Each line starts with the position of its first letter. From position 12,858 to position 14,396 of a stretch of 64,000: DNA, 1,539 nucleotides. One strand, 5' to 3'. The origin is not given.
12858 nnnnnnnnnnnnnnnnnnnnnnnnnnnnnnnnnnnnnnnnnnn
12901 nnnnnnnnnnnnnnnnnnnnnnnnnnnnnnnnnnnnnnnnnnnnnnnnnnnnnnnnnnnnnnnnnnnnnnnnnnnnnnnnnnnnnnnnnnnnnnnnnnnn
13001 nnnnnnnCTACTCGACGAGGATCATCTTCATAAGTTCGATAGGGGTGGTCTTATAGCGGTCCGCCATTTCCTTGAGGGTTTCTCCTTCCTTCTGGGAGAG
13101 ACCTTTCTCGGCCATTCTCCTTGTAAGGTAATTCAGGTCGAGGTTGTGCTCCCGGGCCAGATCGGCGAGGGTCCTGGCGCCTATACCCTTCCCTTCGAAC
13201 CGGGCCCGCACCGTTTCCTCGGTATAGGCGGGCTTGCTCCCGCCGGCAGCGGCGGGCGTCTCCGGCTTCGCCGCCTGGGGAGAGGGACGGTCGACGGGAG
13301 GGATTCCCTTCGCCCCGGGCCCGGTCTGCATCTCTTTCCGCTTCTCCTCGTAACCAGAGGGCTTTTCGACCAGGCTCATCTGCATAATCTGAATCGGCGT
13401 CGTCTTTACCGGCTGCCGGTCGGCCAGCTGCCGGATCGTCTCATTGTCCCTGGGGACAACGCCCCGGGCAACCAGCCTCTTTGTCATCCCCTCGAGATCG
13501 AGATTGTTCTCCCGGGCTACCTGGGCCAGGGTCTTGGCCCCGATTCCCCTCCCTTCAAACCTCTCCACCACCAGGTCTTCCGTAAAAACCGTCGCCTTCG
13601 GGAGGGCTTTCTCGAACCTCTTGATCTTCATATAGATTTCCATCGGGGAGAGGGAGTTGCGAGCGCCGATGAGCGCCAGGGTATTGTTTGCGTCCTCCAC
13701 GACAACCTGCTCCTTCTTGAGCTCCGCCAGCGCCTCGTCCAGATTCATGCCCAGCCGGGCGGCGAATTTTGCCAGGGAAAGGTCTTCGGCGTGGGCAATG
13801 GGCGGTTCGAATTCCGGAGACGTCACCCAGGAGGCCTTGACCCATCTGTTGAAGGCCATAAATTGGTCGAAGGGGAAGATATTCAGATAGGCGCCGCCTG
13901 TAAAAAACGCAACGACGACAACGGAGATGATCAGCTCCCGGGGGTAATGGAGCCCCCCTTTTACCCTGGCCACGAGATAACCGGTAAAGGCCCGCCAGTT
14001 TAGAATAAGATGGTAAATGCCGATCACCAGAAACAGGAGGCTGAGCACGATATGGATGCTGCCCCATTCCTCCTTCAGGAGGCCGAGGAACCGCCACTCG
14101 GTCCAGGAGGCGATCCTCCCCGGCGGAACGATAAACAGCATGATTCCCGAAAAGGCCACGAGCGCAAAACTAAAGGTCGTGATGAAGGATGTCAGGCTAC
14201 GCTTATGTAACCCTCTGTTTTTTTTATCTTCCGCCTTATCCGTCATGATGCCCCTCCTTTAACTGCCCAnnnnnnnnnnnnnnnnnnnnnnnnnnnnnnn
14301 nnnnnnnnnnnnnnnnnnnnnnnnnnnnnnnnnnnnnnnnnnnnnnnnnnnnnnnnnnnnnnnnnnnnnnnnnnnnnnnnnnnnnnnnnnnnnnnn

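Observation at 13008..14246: Cytochrome-b-like (DUF4405-type) membrane protein with a triple 60-aa repeat, placed directly upstream of glpABC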

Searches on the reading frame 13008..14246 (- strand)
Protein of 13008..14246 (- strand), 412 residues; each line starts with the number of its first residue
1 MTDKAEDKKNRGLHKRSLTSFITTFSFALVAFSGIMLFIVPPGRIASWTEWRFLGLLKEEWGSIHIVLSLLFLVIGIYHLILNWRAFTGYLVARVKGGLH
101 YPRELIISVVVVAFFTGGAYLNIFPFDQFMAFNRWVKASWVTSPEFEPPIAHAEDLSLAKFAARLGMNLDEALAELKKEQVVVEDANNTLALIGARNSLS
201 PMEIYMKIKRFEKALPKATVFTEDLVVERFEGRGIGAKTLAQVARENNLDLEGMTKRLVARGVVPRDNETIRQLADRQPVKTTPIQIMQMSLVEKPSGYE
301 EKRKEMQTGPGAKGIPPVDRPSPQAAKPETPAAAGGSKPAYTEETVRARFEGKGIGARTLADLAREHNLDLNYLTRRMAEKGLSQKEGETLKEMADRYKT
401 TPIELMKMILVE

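Call 3: search_protein_families(library=pfam, proteins=[window:13008-14246:-], max_evalue=0.1)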
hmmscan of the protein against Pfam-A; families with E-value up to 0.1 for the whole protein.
window:13008-14246:- (412 aa): 6 families
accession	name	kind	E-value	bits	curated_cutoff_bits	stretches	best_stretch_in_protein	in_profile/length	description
PF14358.11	DUF4405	-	7.2e-17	62.1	26.7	1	19-84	2-66/66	Domain of unknown function (DUF4405)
PF09312.16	SurA_N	-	0.0018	18.9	30.8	0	238-264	74-100/118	SurA N-terminal domain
PF13559.11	DUF4129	-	0.0038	17.7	24.8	0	374-397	5-28/69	Domain of unknown function (DUF4129)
PF01476.26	LysM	-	0.025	15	20.9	0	386-407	4-25/43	LysM domain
PF04405.19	ScdA_N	-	0.032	14.3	32.5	0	236-258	30-52/56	Domain of Unknown function (DUF542)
PF05491.19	RuvB_C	-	0.044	14.2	24.7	0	226-254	15-43/72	RuvB C-terminal winged helix domain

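Call 4: search_protein_families(library=ncbifam, proteins=[window:13008-14246:-], max_evalue=0.1)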
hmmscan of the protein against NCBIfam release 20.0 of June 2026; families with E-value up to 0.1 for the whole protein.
window:13008-14246:- (412 aa): 3 families
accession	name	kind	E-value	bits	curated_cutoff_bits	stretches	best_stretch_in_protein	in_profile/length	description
NF001061.0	PRK00117.5-1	equivalog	0.0028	17.3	264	0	210-278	125-193/246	recombination regulator RecX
TIGR04111.1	BcepMu_gp16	hypoth_equivalog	0.016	15.1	34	0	342-376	1-32/55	phage-associated protein, BcepMu gp16 family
NF011712.0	PRK15133.1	subfamily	0.037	13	445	1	67-132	146-210/364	microcin C ABC transporter permease YejB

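Call 9: find_homologous_proteins(query=window:13008-14246:-, max_evalue=0.001)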
Query window:13008-14246:- (412 aa): 13 proteins with E <= 0.001 among 8000 candidates.
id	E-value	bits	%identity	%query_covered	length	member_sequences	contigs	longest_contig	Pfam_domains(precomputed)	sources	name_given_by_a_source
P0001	7.0e-268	906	98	100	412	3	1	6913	PF14358.12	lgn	-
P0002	1.5e-163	562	60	100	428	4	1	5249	PF14358.12,PF09312.17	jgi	jgi:hypothetical protein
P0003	1.7e-159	549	59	100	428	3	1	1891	PF14358.12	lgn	-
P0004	2.1e-154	532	58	100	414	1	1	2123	PF14358.12,PF09312.17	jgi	jgi:predicted DsbA family dithiol-disulfide isomerase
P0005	3.8e-151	522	55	100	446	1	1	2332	PF14358.12,PF09312.17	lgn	-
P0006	6.2e-64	234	39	71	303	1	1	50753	PF14358.12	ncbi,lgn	-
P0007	5.5e-36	142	32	66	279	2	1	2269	PF14358.12,PF01292.27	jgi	jgi:hypothetical protein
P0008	2.7e-33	134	29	65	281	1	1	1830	PF14358.12,PF12844.14,PF04760.22,PF13542.13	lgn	-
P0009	2.0e-29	121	31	69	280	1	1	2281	PF14358.12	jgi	jgi:hypothetical protein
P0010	4.3e-29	120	31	69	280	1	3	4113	PF14358.12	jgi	jgi:hypothetical protein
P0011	1.3e-28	118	32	70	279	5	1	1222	PF14358.12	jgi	jgi:hypothetical protein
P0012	1.5e-23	101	49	33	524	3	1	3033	PF14697.12,PF12801.13,PF12797.13,PF12837.13,PF00037.33,PF12838.13,PF13237.12,PF13187.12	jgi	jgi:polyferredoxin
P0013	7.4e-21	93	34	43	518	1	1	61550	PF14697.12,PF12801.13,PF12797.13,PF12837.13,PF00037.33,PF13746.12,PF12838.13,PF13237.12,PF13187.12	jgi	jgi:polyferredoxin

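Call 11: find_encoding_contigs(protein=P0006, flank=10000, max_places=4)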
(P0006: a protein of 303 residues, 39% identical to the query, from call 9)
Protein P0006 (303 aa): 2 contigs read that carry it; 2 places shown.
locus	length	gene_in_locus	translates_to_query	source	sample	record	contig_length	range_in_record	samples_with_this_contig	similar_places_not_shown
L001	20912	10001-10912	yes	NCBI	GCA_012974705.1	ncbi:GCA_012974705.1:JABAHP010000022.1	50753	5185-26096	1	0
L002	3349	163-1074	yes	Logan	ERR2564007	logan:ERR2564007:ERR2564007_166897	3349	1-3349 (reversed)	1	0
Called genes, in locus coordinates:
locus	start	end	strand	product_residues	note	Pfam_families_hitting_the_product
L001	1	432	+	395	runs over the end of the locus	PF00270:DEAD, PF04851:ResIII (weak), PF00271:Helicase_C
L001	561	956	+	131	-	-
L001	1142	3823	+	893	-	-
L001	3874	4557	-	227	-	PF20582:UPF0758_N, PF04002:RadC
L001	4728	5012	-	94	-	-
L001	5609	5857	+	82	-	-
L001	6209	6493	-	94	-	-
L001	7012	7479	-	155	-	-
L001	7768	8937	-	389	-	PF22020:RlmL_1st, PF02926:THUMP (weak), PF01170:UPF0020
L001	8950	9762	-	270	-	PF01715:IPPT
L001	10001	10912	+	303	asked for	PF14358:DUF4405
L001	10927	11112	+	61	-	-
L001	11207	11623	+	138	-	PF01894:YjbQ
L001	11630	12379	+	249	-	-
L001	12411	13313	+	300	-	PF21755:DacZ_P (faint), PF02457:DAC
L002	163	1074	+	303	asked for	PF14358:DUF4405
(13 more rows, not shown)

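Call 12: find_encoding_contigs(protein=P0002, flank=10000, max_places=4)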
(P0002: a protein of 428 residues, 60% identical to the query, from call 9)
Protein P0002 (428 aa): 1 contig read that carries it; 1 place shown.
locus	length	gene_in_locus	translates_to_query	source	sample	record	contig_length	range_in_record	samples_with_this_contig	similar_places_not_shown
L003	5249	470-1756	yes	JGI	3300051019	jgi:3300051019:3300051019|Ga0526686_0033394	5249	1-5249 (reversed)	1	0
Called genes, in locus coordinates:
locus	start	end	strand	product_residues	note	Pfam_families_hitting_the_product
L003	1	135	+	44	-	?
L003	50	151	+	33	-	-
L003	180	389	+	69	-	-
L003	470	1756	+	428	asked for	PF14358:DUF4405, PF09312:SurA_N (faint)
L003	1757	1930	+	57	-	-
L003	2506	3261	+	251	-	PF02146:SIR2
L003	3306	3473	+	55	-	-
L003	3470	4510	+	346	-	PF01695:IstB_IS21 (faint), PF02562:PhoH, PF13245:AAA_19 (faint), PF13604:AAA_30 (weak)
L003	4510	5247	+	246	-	?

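Call 16: find_encoding_contigs(protein=P0001, flank=10000, max_places=4)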
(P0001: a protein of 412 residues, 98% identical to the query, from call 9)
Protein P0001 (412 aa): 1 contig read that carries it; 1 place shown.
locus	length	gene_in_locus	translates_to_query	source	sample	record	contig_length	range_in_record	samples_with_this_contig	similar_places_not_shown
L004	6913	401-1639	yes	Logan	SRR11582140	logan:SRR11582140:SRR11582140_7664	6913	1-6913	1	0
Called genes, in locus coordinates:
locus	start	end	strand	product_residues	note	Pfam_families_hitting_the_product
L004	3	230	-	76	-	?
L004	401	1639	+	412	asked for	PF14358:DUF4405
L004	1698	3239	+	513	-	PF00890:FAD_binding_2, PF01266:DAO, PF01494:FAD_binding_3 (faint)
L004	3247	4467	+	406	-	PF00890:FAD_binding_2, PF01134:GIDA (faint), PF01266:DAO (faint), PF03486:HI0933_like (faint), PF12831:FAD_oxidored (faint)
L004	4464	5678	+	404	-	PF12838:Fer4_7 (weak), PF13183:Fer4_8, PF13534:Fer4_17 (weak), PF02754:CCG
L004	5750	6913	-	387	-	?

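Call 17: find_encoding_contigs(protein=P0013, flank=10000, max_places=4)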
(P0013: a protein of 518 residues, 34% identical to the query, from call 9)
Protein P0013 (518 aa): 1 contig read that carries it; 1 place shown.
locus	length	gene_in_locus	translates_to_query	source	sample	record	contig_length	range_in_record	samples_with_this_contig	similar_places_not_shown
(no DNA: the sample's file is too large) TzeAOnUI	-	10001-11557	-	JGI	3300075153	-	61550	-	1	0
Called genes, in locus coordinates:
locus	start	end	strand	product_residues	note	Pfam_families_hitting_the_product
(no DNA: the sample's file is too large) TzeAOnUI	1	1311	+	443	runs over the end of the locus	PF01545:Cation_efflux, PF16916:ZT_dimer, PF02579:Nitro_FeMo-Co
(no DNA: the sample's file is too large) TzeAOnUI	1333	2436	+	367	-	PF00989:PAS, PF13188:PAS_8 (weak), PF08448:PAS_4, PF13426:PAS_9, PF00512:HisKA, PF02518:HATPase_c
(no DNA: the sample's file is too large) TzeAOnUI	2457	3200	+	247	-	PF02535:Zip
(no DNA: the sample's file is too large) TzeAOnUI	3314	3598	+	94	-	PF02001:DUF134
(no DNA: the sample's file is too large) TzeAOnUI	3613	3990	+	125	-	PF02579:Nitro_FeMo-Co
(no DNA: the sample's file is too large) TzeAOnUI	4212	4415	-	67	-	-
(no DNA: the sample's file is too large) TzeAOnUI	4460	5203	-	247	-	-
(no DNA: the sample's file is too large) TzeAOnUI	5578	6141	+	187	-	PF09968:DUF2202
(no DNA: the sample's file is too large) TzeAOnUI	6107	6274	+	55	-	-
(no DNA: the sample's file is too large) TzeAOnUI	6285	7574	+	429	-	PF00512:HisKA, PF02518:HATPase_c, PF13589:HATPase_c_3 (weak)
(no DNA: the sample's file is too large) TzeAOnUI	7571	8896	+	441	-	PF00072:Response_reg, PF20030:bpMoxR (weak), PF00158:Sigma54_activat, PF14532:Sigma54_activ_2, PF07728:AAA_5, PF25601:AAA_lid_14, PF02954:HTH_8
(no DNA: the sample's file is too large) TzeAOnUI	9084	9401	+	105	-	-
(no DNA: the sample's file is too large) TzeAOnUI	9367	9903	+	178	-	PF26390:MamS_MamX (weak)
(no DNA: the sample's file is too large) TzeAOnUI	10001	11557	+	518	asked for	PF00037:Fer4 (faint), PF12837:Fer4_6 (faint), PF12801:Fer4_5, PF12838:Fer4_7 (faint), PF13187:Fer4_9 (faint), PF13746:Fer4_18 (weak), PF13237:Fer4_10, PF14697:Fer4_21 (weak), +1 more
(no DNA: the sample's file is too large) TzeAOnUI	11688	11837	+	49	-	-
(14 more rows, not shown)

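Call 18: find_related_loci(query=A1, collection=genome_contigs, flank=8000)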
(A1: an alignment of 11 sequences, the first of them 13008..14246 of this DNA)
Query A1 (412 aa) in genome_contigs; peptide patterns used: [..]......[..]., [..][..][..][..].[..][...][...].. (x = any residue, [..] = any of these).
168 stretches matched a pattern; 117 encode a relative of the query (tblastn E <= 1e-3); the best 80 are kept; 80 distinct loci.
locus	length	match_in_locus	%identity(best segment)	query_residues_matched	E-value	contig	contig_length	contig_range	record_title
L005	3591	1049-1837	39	16-409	2e-52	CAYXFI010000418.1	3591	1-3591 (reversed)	MAG TPA_asm: uncultured Cytophagia bacterium isolate SRP338002_co1_109 genome assembly, contig: NODE_23943_length_3591_c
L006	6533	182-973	36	16-409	2e-49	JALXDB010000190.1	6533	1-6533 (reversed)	MAG: Spirochaetes bacterium isolate T2_metabat2_scaf2bin.224 T2_NODE_20881_length_6533_cov_2.740556, whole genome shotgu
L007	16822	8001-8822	34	1-409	5e-47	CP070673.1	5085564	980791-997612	MAG: Deltaproteobacteria bacterium isolate bin73 chromosome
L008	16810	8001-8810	35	9-285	1e-45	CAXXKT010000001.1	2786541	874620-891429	MAG: Syntrophales bacterium isolate 9e353863-e3ae-4afc-92d2-6aad0841dacd genome assembly, contig: contig_1, whole genome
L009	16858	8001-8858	33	5-302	4e-45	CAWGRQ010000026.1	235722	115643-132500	MAG: Terriglobia bacterium isolate MFD05942.bin.2.344 genome assembly, contig: contig_38561, whole genome shotgun sequen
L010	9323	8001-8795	35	8-283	2e-44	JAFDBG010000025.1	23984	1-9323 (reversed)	MAG: Deltaproteobacteria bacterium isolate AB_69_Bin_260 AB_69_Bin_260_scaffold_1934, whole genome shotgun sequence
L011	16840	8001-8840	34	9-299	5e-45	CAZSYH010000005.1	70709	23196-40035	MAG TPA_asm: uncultured Syntrophaceae bacterium isolate SRP178699_co1_570 genome assembly, contig: NODE_284_length_70709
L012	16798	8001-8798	35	8-280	5e-44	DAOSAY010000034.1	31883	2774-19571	MAG TPA_asm: Bacteroidales bacterium isolate AMR_MDS_1897 NODE_1037_length_31883_cov_7.746230, whole genome shotgun sequ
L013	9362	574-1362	34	11-283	5e-44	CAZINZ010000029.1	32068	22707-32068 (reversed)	MAG TPA_asm: uncultured Syntrophaceae bacterium isolate binchicken_co47_43 genome assembly, contig: NODE_888_length_3206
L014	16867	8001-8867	33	13-311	9e-44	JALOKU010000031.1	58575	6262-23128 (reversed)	MAG: Vicinamibacterales bacterium isolate Prado007 scaffold_871, whole genome shotgun sequence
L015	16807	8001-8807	34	9-290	5e-44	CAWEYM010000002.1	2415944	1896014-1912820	MAG: uncultured Acidobacteriota bacterium isolate MFD05942.bin.1.97 genome assembly, contig: contig_17819, whole genome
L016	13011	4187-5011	31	16-409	1e-42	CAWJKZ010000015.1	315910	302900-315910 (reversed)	MAG: uncultured Acidobacteriota bacterium isolate MFD05942.bin.2.47 genome assembly, contig: contig_30608, whole genome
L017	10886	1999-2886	31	10-405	5e-42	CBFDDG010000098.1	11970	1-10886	MAG TPA_asm: uncultured Phycisphaerae bacterium isolate SRR26215681_binner23_Refined_61 genome assembly, contig: ERZ2507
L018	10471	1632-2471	31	8-290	8e-42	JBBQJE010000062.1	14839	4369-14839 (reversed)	MAG: Bacteroidales bacterium isolate Co_metawrap_751 Cmw_751_k141_8836434_length_14839_cov_10.9973, whole genome shotgun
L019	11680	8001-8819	32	5-409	1e-41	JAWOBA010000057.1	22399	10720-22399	MAG: Desulfatiglandales bacterium isolate BLK2-2.bin.228 k191_1878106, whole genome shotgun sequence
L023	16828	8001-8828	31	7-296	5e-41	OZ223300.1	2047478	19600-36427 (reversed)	MAG: uncultured Arcobacter sp. isolate 7fb66f34-7b41-4cab-a2d2-b84adad47d9e genome assembly, chromosome: 1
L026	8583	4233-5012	32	4-276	9e-41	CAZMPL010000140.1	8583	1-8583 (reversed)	MAG TPA_asm: uncultured Pirellulales bacterium isolate SRP192927_co7_699 genome assembly, contig: NODE_17709_length_8583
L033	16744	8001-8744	32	16-277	1e-39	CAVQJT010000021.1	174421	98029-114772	MAG: Calditrichia bacterium isolate MFD09779.bin.2.87 genome assembly, contig: contig_79924, whole genome shotgun sequen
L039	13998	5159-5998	32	4-405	3e-38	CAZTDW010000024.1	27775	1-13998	MAG TPA_asm: uncultured Rikenellaceae bacterium isolate binchicken_co22_24 genome assembly, contig: NODE_1822_length_277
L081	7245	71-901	29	3-290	6e-33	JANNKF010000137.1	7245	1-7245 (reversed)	MAG: Bacteroidales bacterium isolate SOY_4_C_metabat_21 SOY_4_C_k141_1892680, whole genome shotgun sequence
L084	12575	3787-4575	31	8-277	1e-32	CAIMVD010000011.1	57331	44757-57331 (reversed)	MAG: uncultured Bacteroidetes bacterium isolate Loclat_bin-20678 genome assembly, contig: bin-20678:011/411, whole genom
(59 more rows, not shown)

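Call 20: predict_structure(alignment_id=A1)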
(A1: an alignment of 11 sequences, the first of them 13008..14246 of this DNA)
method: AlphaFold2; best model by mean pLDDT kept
length: 412 residues; sequences in the alignment: 11
mean_pLDDT: 70.8   pTM: 0.39
mean pLDDT of the five models: 70.8, 69.3, 68.5, 67.0, 64.3
residues with pLDDT >= 90: 44; 70-90: 205; 50-70: 90; < 50: 73
segments of 3 or more residues with pLDDT < 50: 1-14, 47-49, 98-100, 140-147, 296-338
pLDDT, mean of each block of 10 residues (from residue 1): 42 54 74 69 50 59 76 77 70 55 65 71 67 60 50 78 81 88 88 83 77 68 81 81 86 91 87 87 89 62 34 29 30 35 82 87 84 87 87 93 91 74
secondary structure, 60 per line:
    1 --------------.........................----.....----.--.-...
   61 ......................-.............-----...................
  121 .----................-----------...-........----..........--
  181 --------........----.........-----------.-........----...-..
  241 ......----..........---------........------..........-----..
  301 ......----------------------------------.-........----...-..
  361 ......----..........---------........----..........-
elements in order: H15-39 H44-48 H58-82 H84-96 H102-121 H126-141 H158-164 H169-178 H190-196 H201-209 H223-230 H240-246 H251-260 H271-277 H284-292 H299-306 H343-350 H360-366 H371-380 H391-397 H402-410

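Call 24: fold_search(model_id=the predicted structure, library=pdb)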
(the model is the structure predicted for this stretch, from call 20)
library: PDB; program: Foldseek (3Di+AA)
matches with E <= 10: 84; with E <= 0.001: 0
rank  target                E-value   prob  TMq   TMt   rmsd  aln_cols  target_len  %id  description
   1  4mex_F                5.4e-01  0.05  0.09  0.08  29.1       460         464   10  Crystal structure of Escherichia coli RNA polymerase in complex with salinamide A (released 2014-05-21)
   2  8s6p                  8.9e-01  0.06  0.09  0.13  15.7       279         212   14  Crystal structure of a computationally designed protein bound to a Ru-containing cofactor (released 2025-05-28)
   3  6oul_L                9.9e-01  0.06  0.12  0.11  26.6       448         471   10  Cryo-EM structure of Escherichia coli RNAP polymerase bound to rpsTP2 promoter DNA (released 2020-02-26)
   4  6psq_L                1.0e+00  0.08  0.12  0.09  21.9       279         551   11  Escherichia coli RNA polymerase closed complex (TRPc) with TraR and rpsT P2 promoter (released 2020-03-25)
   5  9h3c                  1.3e+00  0.06  0.11  0.16  15.2       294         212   11  De novo designed alpha helical toroidal protein with a Ru-cofactor (released 2025-10-22)
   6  8ftd_L                1.6e+00  0.04  0.12  0.11  26.1       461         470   12  Structure of Escherichia coli CedA in complex with transcription initiation complex (released 2024-01-10)
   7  9gdo_F                1.8e+00  0.05  0.12  0.11  26.1       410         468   12  Cryo-EM structure of Vibrio cholerae RNA polymerase holoenzyme bound to an ompU promoter DNA fragment (released 2025-12-17)
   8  9gvf                  1.8e+00  0.03  0.09  0.13  14.9       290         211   12  Crystal structure of a computationally designed protein (released 2025-10-08)
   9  8r2m_F                2.0e+00  0.04  0.11  0.13  23.5       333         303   12  Mycobacterium smegnatis RNA polymerase transcription initiation complex with SigmaA, RbpA, HelD N-terminal domain and  (released 2024-10-02)
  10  9e86_F                2.0e+00  0.04  0.10  0.12  22.1       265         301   12  De Novo Mycobacterium tuberculosis transcription initiation promoter complex with 5-mer RNA and open Beta' clamp (RNA  (released 2025-10-01)
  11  7mke_L                2.1e+00  0.06  0.12  0.11  25.2       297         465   13  Cryo-EM structure of Escherichia coli RNA polymerase bound to lambda PR promoter DNA (class 2) (released 2021-09-29)
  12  9fog_F                2.2e+00  0.05  0.10  0.12  22.5       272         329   14  Ap3G bound in de novo transcription initiation T. thermophilus RNA polymerase complex with TC DNA template (released 2025-12-17)
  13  7mki_L                2.2e+00  0.03  0.12  0.11  25.8       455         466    9  Cryo-EM structure of Escherichia coli RNA polymerase bound to lambda PR (-5G to C) promoter DNA (released 2021-09-29)
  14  7rdq_F                2.4e+00  0.02  0.08  0.09  24.4       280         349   16  Cryo-EM structure of Thermus thermophilus reiterative transcription complex with 11nt oligo-G RNA (released 2022-02-02)
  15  9ynp_F                2.6e+00  0.04  0.12  0.14  26.2       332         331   11  Cryo-EM structure of Escherichia coli transcription initiation complex with GpA and pseudouridimycin (PUM) (released 2026-04-08)
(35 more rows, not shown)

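Call 51: search_protein_families(library=pfam, alignment_id=A3, max_evalue=0.00001)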
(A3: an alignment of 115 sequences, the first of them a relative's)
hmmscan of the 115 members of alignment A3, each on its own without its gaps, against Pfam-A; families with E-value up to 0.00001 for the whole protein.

A. member 1, L006:1296-2084:- (263 aa): 4 families
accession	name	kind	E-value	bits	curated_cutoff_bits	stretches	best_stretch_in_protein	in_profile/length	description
PF13561.12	adh_short_C2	-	4.2e-61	207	27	1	22-258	1-234/236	Enoyl-(Acyl carrier protein) reductase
PF00106.31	adh_short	-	2.7e-51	174.3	26.6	1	16-204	1-190/195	short chain dehydrogenase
PF23441.1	SDR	-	3.3e-12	46.8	27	1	13-260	5-256/258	SDR-like rossmann domain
PF08659.16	KR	-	6.5e-12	46.2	22.6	1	19-177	4-162/180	KR domain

B. families by the number of members that match (of 115 scanned): 126 families (the first 25 are shown)
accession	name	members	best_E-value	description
PF13561.12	adh_short_C2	6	4.2e-61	Enoyl-(Acyl carrier protein) reductase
PF00106.31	adh_short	6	2.7e-51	short chain dehydrogenase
PF01053.26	Cys_Met_Meta_PP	5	2.7e-140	Cys/Met metabolism PLP-dependent enzyme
PF01370.27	Epimerase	5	6.3e-08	NAD dependent epimerase/dehydratase family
PF02421.24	FeoB_N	4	1.1e-62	Ferrous iron transport protein B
PF01592.21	NifU_N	4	5.6e-52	NifU-like N terminal domain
PF07670.19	Gate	4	6.3e-44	Nucleoside recognition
PF00266.25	Aminotran_5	4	1.4e-42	Aminotransferase class-V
PF17910.6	FeoB_Cyto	4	2.9e-24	FeoB cytosolic helical domain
PF01926.29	MMR_HSR1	4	1.8e-22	50S ribosome-binding GTPase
PF07664.17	FeoB_C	4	2.9e-22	Ferrous iron transport protein B C terminus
PF01106.22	NifU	4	6.8e-21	NifU-like domain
PF04324.20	Fer2_BFD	4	1.2e-18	BFD-like [2Fe-2S] binding domain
PF08659.16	KR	4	6.5e-12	KR domain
PF09968.15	DUF2202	3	3.7e-55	Uncharacterized protein domain (DUF2202)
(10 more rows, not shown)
